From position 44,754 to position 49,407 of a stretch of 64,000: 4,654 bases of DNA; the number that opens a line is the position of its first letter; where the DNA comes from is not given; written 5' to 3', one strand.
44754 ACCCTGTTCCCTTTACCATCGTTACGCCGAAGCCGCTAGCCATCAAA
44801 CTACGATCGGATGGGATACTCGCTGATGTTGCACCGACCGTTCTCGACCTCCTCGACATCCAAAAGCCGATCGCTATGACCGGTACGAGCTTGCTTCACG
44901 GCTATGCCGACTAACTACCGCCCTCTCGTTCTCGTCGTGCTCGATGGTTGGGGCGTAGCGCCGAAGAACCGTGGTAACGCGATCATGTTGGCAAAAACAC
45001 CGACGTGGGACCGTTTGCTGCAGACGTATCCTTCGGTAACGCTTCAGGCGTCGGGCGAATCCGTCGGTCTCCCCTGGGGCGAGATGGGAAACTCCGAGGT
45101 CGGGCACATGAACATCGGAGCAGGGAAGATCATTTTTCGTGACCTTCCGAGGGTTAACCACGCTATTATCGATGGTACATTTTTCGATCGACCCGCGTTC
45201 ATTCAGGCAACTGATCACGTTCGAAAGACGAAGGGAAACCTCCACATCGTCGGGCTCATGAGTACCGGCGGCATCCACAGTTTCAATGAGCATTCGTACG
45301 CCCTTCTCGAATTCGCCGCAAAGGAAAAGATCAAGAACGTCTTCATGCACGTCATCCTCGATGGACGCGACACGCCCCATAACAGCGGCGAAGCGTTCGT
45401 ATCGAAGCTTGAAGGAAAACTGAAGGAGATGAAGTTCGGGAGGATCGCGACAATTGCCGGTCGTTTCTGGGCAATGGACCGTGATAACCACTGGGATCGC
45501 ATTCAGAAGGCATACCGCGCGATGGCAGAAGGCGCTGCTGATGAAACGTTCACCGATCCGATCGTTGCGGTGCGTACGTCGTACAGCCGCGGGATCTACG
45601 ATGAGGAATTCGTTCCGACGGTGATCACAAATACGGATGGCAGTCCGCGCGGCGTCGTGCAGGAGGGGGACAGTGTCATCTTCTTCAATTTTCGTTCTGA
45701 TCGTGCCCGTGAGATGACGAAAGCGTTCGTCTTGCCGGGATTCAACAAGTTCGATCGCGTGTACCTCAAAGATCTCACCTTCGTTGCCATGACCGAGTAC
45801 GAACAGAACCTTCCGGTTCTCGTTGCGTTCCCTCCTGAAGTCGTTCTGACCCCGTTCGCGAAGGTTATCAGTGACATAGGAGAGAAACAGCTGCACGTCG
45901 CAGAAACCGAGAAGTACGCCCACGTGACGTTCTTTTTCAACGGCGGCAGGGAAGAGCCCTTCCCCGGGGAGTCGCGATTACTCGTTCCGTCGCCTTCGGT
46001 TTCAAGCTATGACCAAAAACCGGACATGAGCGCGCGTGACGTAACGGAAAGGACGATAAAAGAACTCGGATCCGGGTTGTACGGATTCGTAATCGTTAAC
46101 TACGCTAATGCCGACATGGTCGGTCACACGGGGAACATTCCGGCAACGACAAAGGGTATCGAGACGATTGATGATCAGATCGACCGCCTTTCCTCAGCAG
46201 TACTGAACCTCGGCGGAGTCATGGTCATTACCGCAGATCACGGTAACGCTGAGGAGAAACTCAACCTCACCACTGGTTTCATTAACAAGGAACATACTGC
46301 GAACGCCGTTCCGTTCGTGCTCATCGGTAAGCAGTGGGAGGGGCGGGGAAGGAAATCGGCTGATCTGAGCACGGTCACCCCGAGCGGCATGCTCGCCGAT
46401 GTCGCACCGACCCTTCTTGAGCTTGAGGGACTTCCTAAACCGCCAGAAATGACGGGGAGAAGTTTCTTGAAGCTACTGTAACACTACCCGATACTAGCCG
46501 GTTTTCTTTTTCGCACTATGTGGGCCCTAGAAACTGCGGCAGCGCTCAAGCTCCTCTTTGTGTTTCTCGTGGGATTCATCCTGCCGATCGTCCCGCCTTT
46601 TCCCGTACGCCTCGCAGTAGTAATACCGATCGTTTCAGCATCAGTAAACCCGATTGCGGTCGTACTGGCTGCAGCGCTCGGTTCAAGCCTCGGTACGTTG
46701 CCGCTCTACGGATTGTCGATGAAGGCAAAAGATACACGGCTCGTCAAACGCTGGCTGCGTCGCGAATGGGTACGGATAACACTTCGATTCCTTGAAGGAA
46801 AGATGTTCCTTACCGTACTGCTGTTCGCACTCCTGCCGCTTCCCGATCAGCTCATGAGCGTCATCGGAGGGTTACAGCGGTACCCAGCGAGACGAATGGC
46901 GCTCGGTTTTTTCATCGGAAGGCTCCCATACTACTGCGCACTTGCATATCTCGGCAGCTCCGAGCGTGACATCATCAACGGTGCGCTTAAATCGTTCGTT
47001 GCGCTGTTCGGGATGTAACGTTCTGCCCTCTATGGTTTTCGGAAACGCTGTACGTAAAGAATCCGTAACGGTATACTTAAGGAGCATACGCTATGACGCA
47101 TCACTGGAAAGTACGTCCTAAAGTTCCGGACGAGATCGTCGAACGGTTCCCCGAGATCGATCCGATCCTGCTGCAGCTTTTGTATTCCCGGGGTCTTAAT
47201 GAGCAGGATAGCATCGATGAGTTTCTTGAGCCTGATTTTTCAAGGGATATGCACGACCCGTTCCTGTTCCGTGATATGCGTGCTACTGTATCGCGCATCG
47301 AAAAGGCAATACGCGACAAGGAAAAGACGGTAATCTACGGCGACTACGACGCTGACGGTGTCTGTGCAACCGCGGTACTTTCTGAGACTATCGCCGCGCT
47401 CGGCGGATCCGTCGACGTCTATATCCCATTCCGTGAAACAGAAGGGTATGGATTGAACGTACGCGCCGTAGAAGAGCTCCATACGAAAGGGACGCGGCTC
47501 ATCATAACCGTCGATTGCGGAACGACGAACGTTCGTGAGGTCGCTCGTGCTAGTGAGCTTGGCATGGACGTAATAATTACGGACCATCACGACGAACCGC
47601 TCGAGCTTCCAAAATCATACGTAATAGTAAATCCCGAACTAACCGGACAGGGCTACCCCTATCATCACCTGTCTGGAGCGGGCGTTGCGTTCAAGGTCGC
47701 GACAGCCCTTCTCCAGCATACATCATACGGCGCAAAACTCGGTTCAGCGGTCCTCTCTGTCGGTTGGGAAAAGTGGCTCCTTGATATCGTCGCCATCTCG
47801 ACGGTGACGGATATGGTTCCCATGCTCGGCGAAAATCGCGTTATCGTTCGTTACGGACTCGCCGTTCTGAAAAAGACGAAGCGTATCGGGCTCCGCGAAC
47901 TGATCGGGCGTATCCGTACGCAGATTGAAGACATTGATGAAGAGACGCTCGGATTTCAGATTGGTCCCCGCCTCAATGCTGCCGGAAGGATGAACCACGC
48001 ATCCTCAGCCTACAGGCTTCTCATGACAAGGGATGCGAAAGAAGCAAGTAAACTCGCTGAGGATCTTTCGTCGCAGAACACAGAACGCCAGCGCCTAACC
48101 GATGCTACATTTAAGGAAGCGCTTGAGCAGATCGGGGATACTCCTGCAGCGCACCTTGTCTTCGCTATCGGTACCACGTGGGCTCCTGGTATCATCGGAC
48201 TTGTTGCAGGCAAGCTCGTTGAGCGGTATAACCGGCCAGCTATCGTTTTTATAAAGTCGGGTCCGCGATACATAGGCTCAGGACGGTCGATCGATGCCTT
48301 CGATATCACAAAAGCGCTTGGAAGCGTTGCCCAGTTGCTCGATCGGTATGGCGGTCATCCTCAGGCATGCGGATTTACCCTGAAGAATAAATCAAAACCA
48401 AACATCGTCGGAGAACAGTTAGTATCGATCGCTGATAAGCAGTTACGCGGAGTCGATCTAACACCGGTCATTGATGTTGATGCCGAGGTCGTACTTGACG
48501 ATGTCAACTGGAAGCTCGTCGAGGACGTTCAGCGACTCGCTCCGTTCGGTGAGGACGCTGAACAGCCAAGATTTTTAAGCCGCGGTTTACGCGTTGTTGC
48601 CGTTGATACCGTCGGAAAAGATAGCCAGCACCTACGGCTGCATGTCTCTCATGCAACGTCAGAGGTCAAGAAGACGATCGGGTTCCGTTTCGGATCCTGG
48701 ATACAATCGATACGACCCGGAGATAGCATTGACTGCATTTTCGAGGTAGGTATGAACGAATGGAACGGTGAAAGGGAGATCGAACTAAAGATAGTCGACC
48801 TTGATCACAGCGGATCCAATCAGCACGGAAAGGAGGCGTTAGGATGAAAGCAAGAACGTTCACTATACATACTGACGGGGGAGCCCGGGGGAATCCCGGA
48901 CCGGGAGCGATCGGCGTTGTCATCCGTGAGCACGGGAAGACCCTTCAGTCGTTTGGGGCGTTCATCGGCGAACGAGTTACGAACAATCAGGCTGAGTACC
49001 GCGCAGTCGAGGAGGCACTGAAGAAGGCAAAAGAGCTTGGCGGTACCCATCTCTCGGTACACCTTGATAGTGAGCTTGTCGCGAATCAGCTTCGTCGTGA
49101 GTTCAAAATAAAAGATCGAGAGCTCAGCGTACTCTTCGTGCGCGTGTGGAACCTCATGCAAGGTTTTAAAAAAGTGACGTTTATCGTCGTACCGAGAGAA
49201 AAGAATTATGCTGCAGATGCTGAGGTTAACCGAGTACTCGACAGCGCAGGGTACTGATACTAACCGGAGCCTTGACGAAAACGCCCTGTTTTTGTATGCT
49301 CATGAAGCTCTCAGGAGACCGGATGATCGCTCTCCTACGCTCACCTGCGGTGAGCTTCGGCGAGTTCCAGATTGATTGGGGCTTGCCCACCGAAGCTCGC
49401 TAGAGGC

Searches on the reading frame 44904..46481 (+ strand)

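Call 31: search_protein_families(library=pfam, proteins=[window:44904-46481:+], max_evalue=0.001)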
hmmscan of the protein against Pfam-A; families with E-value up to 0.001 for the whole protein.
window:44904-46481:+ (525 aa): 2 families
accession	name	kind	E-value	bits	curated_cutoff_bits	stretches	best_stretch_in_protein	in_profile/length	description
PF06415.18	iPGM_N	-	2.1e-76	256.7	27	1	84-300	1-216/217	BPG-independent PGAM N-terminus (iPGM_N)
PF01676.23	Metalloenzyme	-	5.2e-73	246.1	24.3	1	7-510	2-250/252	Metalloenzyme superfamily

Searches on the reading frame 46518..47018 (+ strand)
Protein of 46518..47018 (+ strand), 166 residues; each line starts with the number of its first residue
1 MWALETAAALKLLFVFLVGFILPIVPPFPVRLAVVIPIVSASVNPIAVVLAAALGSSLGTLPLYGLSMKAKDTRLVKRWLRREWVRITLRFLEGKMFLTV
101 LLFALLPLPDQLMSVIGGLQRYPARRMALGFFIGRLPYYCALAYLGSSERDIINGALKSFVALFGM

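Call 79: search_protein_families(library=pfam, proteins=[window:46518-47018:+], max_evalue=0.01)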
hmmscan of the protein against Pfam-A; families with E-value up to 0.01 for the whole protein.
window:46518-47018:+ (166 aa): 1 family
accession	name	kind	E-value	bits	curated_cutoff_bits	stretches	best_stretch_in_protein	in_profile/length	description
PF09335.16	VTT_dom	-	4.4e-12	47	33.9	1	38-147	9-122/123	VTT domain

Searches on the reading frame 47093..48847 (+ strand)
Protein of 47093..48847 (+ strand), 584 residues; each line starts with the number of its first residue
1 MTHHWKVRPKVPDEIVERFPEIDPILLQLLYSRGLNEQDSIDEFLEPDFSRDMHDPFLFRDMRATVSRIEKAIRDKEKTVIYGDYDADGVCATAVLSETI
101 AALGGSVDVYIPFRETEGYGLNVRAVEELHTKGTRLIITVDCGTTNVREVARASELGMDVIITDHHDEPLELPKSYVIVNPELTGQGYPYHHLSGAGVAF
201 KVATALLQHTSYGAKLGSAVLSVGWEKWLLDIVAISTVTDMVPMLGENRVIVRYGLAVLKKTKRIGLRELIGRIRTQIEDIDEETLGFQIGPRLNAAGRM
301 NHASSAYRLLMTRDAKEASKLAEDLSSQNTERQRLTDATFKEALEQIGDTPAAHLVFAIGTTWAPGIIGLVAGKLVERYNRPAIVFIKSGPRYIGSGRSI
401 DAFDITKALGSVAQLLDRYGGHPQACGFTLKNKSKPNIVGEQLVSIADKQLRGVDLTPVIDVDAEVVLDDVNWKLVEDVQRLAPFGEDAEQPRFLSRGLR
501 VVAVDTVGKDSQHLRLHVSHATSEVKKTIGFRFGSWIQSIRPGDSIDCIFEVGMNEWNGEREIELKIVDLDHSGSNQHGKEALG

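Call 31: search_protein_families(library=pfam, proteins=[window:47093-48847:+], max_evalue=0.001)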
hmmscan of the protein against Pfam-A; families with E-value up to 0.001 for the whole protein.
window:47093-48847:+ (584 aa): 3 families
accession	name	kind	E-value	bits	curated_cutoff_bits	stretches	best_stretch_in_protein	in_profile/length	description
PF17768.7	RecJ_OB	-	2.6e-26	92.2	27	1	462-569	1-107/107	RecJ OB domain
PF01368.27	DHH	-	3.8e-22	79.3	28.1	1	78-207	1-104/125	DHH family, N-terminal domain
PF02272.25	DHHA1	-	2.8e-12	47.4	25.9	1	356-435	6-88/102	DHHA1 domain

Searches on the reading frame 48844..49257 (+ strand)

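Call 79: search_protein_families(library=pfam, proteins=[window:48844-49257:+], max_evalue=0.01)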
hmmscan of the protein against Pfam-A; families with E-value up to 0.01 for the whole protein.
window:48844-49257:+ (137 aa): 2 families
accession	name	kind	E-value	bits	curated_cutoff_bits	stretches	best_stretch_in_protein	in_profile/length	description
PF13456.12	RVT_3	-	3e-21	76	21.6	1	10-130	2-122/123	Reverse transcriptase-like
PF00075.30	RNase_H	-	6e-11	43.1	25.8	1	6-88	4-83/141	RNase H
